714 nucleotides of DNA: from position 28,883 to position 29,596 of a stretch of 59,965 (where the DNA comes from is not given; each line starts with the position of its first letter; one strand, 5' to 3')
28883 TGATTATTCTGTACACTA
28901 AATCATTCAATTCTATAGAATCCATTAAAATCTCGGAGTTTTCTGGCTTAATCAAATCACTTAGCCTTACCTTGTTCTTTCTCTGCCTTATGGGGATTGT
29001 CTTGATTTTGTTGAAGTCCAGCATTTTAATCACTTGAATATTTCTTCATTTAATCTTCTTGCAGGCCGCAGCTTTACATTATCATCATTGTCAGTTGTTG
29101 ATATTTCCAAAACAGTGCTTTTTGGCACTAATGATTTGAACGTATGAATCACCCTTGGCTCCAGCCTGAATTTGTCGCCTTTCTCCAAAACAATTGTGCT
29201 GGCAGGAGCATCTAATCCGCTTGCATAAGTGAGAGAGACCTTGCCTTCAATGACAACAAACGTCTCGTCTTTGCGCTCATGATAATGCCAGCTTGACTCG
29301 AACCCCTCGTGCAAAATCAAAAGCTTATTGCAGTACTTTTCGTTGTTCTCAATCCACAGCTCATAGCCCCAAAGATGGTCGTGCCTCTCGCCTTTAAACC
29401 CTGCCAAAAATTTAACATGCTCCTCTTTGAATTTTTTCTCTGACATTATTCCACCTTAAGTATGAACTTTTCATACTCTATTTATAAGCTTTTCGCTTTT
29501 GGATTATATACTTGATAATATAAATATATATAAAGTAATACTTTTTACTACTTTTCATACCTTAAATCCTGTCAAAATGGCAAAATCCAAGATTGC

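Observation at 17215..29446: One archaeal operon carries two complete, parallel heptose-activation pathways (GDP-alpha and ADP-beta routes)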

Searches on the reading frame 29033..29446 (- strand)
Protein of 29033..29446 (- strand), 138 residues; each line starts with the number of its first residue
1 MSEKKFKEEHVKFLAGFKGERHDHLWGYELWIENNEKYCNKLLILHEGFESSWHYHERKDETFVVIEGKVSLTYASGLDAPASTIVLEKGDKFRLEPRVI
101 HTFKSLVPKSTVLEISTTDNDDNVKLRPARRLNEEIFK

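Call 4: search_protein_families(library=ncbifam, proteins=[window:29033-29446:-], max_evalue=0.00001)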
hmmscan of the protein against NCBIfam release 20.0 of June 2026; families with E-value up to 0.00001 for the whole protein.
window:29033-29446:- (138 aa): 1 family
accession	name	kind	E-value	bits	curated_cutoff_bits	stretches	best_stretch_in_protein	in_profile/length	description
TIGR04366.1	cupin_WbuC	subfamily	4.1e-06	26.7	42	1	34-116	29-115/132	WbuC family cupin fold metalloprotein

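Call 5: search_protein_families(library=pfam, proteins=[window:29033-29446:-], max_evalue=0.001)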
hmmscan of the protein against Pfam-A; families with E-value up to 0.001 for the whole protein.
window:29033-29446:- (138 aa): 3 families
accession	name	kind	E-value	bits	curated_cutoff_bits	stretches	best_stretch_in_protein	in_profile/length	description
PF07883.17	Cupin_2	-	1.4e-08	34.8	27.2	1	44-105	4-58/70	Cupin domain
PF07385.18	Lyx_isomer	-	6.9e-08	32.4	20.8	0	81-132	152-205/222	D-lyxose isomerase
PF05899.18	Cupin_3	-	0.00083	19.4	23.5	0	53-98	21-59/74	EutQ-like cupin domain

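Call 25: search_solved_structures(query=window:29033-29446:-, max_evalue=1, show_alignments=2)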
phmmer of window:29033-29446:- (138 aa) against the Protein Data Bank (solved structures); distinct sequences matched with E-value up to 1: 17.
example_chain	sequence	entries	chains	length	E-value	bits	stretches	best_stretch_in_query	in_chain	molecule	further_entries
5avp_A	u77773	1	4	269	0.00053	22.9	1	38-75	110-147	L-ribose isomerase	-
3ww1_A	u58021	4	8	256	0.0015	21.4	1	38-76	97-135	L-ribose isomerase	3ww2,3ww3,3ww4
2y0o_A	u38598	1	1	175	0.002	21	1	26-87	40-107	PROBABLE D-LYXOSE KETOL-ISOMERASE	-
4q0p_A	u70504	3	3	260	0.0071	19.3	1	38-80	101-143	L-Ribose isomerase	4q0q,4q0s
4q0u_A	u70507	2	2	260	0.0081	19.1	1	38-80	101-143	L-Ribose isomerase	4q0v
3d82_A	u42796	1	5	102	0.026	17.4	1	26-76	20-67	Cupin 2, conserved barrel domain protein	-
2vqa_A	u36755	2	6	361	0.17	14.8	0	41-108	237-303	SLL1358 PROTEIN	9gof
1y3t_A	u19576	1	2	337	0.24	14.3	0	53-103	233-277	Hypothetical protein yxaG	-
2h0v_A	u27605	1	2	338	0.24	14.3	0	53-103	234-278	Quercetin 2,3-dioxygenase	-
7zvy_G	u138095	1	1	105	0.34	13.8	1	53-102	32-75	Cupin_2 domain-containing protein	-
7zvy_E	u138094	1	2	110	0.38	13.6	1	53-102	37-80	Cupin_2 domain-containing protein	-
7zvy_B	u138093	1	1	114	0.41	13.5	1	53-102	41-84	Cupin_2 domain-containing protein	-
7nzo_AAA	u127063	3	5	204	0.42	13.5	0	25-56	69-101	D-lyxose/D-mannose family sugar isomerase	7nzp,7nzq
7zvy_A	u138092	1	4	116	0.43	13.5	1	53-102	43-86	Cupin_2 domain-containing protein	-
8hfb_A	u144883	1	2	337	0.66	12.9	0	53-102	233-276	Quercetin 2,3-dioxygenase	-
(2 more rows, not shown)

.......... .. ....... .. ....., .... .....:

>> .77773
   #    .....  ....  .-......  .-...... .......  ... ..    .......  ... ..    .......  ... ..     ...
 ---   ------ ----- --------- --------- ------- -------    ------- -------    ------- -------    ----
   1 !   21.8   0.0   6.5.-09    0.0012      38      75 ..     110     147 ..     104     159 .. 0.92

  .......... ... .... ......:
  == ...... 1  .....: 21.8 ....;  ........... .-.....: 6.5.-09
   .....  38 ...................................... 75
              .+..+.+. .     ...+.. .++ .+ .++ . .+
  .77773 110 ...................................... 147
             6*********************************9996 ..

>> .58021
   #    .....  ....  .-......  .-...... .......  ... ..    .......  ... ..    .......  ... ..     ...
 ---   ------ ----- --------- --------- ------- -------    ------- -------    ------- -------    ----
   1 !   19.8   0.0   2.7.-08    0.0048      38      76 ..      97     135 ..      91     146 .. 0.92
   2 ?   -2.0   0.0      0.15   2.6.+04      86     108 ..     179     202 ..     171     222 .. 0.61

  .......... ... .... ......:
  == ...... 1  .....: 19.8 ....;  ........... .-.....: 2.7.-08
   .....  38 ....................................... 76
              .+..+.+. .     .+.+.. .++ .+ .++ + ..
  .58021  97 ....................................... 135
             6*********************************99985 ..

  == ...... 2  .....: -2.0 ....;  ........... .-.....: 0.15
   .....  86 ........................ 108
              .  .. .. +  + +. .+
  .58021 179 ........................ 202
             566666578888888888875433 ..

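Call 61: search_solved_structures(query=A3, max_evalue=1, show_alignments=3)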
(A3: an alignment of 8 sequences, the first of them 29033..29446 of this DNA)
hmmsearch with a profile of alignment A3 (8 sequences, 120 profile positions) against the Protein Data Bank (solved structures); distinct sequences matched with E-value up to 1: 63 (the best 60 are shown).
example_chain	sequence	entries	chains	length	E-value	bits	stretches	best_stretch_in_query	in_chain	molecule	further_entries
1y3t_A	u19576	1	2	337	3.2e-11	46.2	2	32-83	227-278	Hypothetical protein yxaG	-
2h0v_A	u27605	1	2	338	3.2e-11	46.2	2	32-83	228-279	Quercetin 2,3-dioxygenase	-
8hfb_A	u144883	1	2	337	2.1e-10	43.5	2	32-83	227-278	Quercetin 2,3-dioxygenase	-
2y0o_A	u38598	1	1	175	3.8e-09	39.5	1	16-101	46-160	PROBABLE D-LYXOSE KETOL-ISOMERASE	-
7nzo_AAA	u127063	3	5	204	2e-06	30.7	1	11-103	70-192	D-lyxose/D-mannose family sugar isomerase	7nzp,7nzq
3d82_A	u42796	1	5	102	2.9e-06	30.2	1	9-93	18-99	Cupin 2, conserved barrel domain protein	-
7zvy_G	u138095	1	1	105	4.4e-06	29.6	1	38-83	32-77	Cupin_2 domain-containing protein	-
7zvy_E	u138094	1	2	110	4.9e-06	29.4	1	38-83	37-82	Cupin_2 domain-containing protein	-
7zvy_B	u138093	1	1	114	5.3e-06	29.3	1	38-83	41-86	Cupin_2 domain-containing protein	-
7zvy_A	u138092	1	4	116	5.5e-06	29.3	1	38-83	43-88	Cupin_2 domain-containing protein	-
7zvm_A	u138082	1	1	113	6.5e-06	29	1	38-81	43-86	Mannose-6-phosphate isomerase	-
5fpz_A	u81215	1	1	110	2.7e-05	27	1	31-93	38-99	PECTIN DEGRADATION PROTEIN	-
5fpx_A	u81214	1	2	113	2.8e-05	27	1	31-93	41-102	PECTIN DEGRADATION PROTEIN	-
9bwf_A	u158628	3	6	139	0.00014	24.8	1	28-95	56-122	Cellulose oxidative enzyme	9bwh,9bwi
3cew_A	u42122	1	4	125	0.00016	24.6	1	38-90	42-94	Uncharacterized cupin protein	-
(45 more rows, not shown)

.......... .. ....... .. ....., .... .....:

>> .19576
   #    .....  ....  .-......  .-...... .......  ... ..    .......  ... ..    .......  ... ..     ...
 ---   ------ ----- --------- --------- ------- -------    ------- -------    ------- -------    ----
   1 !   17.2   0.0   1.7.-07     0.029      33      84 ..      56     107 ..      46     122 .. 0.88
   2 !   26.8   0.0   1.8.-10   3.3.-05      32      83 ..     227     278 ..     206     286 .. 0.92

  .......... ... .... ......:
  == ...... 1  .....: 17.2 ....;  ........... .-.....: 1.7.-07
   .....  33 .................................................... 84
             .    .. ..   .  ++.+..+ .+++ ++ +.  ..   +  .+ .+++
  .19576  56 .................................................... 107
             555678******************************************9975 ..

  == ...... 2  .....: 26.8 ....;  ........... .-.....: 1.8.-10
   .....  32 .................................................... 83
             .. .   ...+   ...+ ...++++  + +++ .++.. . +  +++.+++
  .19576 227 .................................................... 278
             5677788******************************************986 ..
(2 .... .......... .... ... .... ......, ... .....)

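Call 78: predict_structure(protein=window:29033-29446:-)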
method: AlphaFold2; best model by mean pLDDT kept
length: 138 residues; sequences in the alignment: 1
mean_pLDDT: 34.3   pTM: 0.26
mean pLDDT of the five models: 34.3, 33.0, 32.6, 32.5, 31.5
residues with pLDDT >= 90: 0; 70-90: 0; 50-70: 0; < 50: 138
segments of 3 or more residues with pLDDT < 50: 1-138
pLDDT, mean of each block of 10 residues (from residue 1): 29 34 39 39 39 42 39 34 38 30 28 31 28 31
secondary structure, 60 per line:
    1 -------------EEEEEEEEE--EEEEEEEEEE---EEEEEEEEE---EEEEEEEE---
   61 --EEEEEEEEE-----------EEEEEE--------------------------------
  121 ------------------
elements in order: E14-22 E25-34 E38-46 E50-57 E63-71 E83-88

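Call 79: search_solved_structures(query=A3, max_evalue=0.00001, show_alignments=5)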
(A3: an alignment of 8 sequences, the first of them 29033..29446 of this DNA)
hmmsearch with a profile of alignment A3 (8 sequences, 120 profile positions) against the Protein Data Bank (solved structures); distinct sequences matched with E-value up to 0.00001: 11.
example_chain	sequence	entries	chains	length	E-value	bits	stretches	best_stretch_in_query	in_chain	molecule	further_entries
1y3t_A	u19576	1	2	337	3.2e-11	46.2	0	32-83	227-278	Hypothetical protein yxaG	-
2h0v_A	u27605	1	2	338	3.2e-11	46.2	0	32-83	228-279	Quercetin 2,3-dioxygenase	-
8hfb_A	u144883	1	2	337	2.1e-10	43.5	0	32-83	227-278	Quercetin 2,3-dioxygenase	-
2y0o_A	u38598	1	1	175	3.8e-09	39.5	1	16-101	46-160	PROBABLE D-LYXOSE KETOL-ISOMERASE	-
7nzo_AAA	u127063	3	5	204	2e-06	30.7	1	11-103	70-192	D-lyxose/D-mannose family sugar isomerase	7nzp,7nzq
3d82_A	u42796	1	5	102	2.9e-06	30.2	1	9-93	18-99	Cupin 2, conserved barrel domain protein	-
7zvy_G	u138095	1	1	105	4.4e-06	29.6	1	38-83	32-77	Cupin_2 domain-containing protein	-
7zvy_E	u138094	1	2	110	4.9e-06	29.4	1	38-83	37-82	Cupin_2 domain-containing protein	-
7zvy_B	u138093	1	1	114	5.3e-06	29.3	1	38-83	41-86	Cupin_2 domain-containing protein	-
7zvy_A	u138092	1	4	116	5.5e-06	29.3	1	38-83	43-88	Cupin_2 domain-containing protein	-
7zvm_A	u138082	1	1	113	6.5e-06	29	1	38-81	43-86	Mannose-6-phosphate isomerase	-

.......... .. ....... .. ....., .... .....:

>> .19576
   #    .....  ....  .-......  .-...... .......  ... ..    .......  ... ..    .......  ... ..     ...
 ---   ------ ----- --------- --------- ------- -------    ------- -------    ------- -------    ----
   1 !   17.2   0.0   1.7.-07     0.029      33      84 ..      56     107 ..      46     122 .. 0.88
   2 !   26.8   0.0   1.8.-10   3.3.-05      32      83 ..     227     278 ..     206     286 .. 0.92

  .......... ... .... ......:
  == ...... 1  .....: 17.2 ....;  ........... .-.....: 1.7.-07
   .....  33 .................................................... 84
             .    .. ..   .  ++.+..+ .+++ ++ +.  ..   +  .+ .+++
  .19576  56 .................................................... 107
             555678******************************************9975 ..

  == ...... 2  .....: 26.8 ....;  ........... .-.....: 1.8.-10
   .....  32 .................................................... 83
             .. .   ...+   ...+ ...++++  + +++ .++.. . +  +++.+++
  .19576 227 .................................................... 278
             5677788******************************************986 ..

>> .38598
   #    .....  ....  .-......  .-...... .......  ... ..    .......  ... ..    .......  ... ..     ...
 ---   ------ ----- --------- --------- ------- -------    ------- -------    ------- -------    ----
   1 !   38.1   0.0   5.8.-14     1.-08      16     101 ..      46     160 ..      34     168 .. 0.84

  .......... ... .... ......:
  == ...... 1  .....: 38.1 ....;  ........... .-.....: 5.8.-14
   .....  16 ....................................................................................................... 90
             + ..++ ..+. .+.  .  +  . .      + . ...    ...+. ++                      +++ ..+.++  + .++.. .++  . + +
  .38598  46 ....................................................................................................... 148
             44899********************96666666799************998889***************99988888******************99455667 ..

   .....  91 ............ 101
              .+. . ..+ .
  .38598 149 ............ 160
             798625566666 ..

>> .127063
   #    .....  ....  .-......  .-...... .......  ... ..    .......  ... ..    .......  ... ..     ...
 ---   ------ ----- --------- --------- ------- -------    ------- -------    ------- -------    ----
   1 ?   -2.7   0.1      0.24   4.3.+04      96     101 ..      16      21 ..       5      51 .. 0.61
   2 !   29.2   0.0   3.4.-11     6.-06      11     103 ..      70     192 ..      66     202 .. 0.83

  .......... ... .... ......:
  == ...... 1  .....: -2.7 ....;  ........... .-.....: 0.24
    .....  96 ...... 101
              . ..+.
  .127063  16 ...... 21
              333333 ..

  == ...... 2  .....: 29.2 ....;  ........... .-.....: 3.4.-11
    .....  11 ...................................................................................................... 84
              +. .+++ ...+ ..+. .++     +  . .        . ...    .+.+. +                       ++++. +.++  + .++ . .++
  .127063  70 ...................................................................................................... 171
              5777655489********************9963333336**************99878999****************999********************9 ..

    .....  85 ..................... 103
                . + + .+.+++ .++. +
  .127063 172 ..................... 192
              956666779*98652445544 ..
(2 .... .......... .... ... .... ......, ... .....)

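Call 82: find_related_loci(query=A3, collection=metagenome_contigs, flank=6000)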
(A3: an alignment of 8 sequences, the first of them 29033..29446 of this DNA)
Query A3 (138 aa) in metagenome_contigs; peptide patterns used: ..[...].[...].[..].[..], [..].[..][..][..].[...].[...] (x = any residue, [..] = any of these).
365 stretches matched a pattern; 162 encode a relative of the query (tblastn E <= 1e-3); the best 80 are kept; 80 distinct loci.
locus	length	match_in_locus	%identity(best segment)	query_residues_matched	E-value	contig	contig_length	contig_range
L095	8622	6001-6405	81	1-135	1e-75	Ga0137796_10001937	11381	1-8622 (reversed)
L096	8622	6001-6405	81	1-135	1e-75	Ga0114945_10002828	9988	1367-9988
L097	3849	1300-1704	81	1-135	2e-74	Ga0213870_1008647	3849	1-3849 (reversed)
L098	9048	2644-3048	77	1-135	1e-73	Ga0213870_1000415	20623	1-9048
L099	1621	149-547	81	3-135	6e-77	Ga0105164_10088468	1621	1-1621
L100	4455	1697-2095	80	3-135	5e-73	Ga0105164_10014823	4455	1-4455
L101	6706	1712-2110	81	3-135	3e-72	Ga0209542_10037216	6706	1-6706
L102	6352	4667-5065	81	3-135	3e-72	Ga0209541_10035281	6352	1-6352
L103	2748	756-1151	80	3-134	2e-72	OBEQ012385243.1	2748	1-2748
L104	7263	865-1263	80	3-135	9e-72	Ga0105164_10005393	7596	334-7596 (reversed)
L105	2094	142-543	78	1-134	2e-72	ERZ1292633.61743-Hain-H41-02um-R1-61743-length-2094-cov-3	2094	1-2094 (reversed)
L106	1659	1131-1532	75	1-134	2e-73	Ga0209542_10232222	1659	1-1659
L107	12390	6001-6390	80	3-132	4e-70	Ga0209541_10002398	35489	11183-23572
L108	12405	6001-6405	76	1-135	6e-69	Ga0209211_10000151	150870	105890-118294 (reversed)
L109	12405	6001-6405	76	1-135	6e-69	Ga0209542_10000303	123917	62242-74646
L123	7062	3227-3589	42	8-132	5e-24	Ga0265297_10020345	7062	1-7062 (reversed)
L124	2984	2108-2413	40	25-132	2e-22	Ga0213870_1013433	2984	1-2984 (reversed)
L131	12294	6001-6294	45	26-123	2e-20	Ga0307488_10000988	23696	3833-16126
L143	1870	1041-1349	41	25-134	3e-18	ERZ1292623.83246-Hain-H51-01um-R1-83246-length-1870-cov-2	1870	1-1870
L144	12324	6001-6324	37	20-133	3e-18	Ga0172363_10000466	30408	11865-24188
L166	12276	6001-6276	36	26-123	1e-15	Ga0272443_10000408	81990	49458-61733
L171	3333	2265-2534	36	25-121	2e-15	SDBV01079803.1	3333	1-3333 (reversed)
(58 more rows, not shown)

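Call 85: search_protein_families(library=pfam, proteins=[L131:4913-5665:+, L131:6308-7882:+, L144:4077-5990:+, L144:6338-8950:+, L166:4998-5663:+, L166:6303-6896:+, L166:6886-7599:+, L171:797-2233:+, L123:2252-3589:+, L123:4485-5987:+], max_evalue=0.0001)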
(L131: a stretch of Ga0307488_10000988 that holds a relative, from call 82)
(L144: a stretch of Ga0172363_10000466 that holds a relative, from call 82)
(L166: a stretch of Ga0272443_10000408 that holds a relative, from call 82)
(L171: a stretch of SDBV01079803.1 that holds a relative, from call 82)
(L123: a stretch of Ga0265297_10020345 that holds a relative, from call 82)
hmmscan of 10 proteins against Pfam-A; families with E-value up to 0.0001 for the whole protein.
L131:4913-5665:+ (251 aa): 1 family
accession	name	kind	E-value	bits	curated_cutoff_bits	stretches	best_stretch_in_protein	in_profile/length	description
PF00294.29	PfkB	-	7.4e-11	42.4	25.8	1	167-240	219-297/302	pfkB family carbohydrate kinase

L131:6308-7882:+ (525 aa): 3 families
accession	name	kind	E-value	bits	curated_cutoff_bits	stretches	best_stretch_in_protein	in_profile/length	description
PF12804.13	NTP_transf_3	-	1e-16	61.9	27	2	9-146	2-131/160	MobA-like NTP transferase domain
PF00483.29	NTP_transferase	-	5.1e-06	26.7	21.2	1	9-192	3-186/245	Nucleotidyl transferase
PF01128.25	IspD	-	5.8e-05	23.4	27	0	6-106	1-95/221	2-C-methyl-D-erythritol 4-phosphate cytidylyltransferase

L144:4077-5990:+ (638 aa): 4 families
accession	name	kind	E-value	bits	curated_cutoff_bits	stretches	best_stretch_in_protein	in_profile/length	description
PF00204.31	DNA_gyraseB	-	1.7e-61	207.1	27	1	232-398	1-172/173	DNA gyrase B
PF00986.26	DNA_gyraseB_C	-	4.2e-28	97.7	29.8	1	568-627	3-62/63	DNA gyrase B subunit, carboxyl terminus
PF01751.28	Toprim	-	5.1e-20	71.9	23.1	1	427-536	1-93/96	Toprim domain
PF02518.31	HATPase_c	-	3.5e-16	60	26.4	1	44-186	4-110/111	Histidine kinase-, DNA gyrase B-, and HSP90-like ATPase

L144:6338-8950:+ (871 aa): 2 families
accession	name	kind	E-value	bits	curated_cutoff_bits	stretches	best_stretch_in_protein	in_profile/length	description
PF00521.26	DNA_topoisoIV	-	4.5e-155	517.2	31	1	84-520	1-431/432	DNA gyrase/topoisomerase IV, subunit A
PF03989.18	DNA_gyraseA_C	-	8.1e-67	220.9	27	6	809-852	1-44/48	DNA gyrase C-terminal domain, beta-propeller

L166:4998-5663:+ (222 aa): 4 families
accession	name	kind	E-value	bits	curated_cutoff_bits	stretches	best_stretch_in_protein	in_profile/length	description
PF13561.12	adh_short_C2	-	2.1e-48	165.4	27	1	74-218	92-236/236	Enoyl-(Acyl carrier protein) reductase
PF00106.31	adh_short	-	3.1e-30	105.5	26.6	1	71-169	93-193/195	short chain dehydrogenase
PF01370.27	Epimerase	-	1.9e-06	28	20.9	1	14-100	1-105/240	NAD dependent epimerase/dehydratase family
PF08659.16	KR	-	6.5e-06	26.6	22.6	0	14-46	3-35/180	KR domain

L166:6303-6896:+ (198 aa): 1 family
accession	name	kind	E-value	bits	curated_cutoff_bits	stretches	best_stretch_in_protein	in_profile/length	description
PF03567.20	Sulfotransfer_2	-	1.8e-07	32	22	1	11-120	3-158/252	Sulfotransferase family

L166:6886-7599:+ (238 aa): 1 family
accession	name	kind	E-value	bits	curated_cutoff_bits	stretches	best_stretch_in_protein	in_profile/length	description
PF03567.20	Sulfotransfer_2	-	2.4e-07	31.6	22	1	39-133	2-107/252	Sulfotransferase family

L171:797-2233:+ (479 aa): 2 families
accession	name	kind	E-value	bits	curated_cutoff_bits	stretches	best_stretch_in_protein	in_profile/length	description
PF00294.29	PfkB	-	2.9e-34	119.2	25.8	1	21-305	2-297/302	pfkB family carbohydrate kinase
PF01467.32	CTP_transf_like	-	1.4e-21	77.6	21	1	344-451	1-105/133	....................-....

L123:2252-3589:+ (446 aa): 5 families
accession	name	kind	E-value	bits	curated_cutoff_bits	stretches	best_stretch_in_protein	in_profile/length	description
PF00294.29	PfkB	-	3.5e-45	155.1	25.8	1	30-319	2-297/302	pfkB family carbohydrate kinase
PF07883.17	Cupin_2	-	3.4e-12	46.3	27.2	1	364-423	4-62/70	Cupin domain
PF08543.17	Phos_pyr_kin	-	1.1e-07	32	27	1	201-305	110-225/246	Phosphomethylpyrimidine kinase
PF01050.24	MannoseP_isomer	-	2.7e-06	28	23.6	1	340-419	10-91/116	Mannose-6-phosphate isomerase C-terminal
PF07385.18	Lyx_isomer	-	2.8e-05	23.9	20.8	0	354-382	83-111/222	D-lyxose isomerase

L123:4485-5987:+ (501 aa): 1 family
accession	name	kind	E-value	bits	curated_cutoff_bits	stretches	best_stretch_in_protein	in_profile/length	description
PF01467.32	CTP_transf_like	-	2.7e-18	66.9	21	1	42-168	2-133/133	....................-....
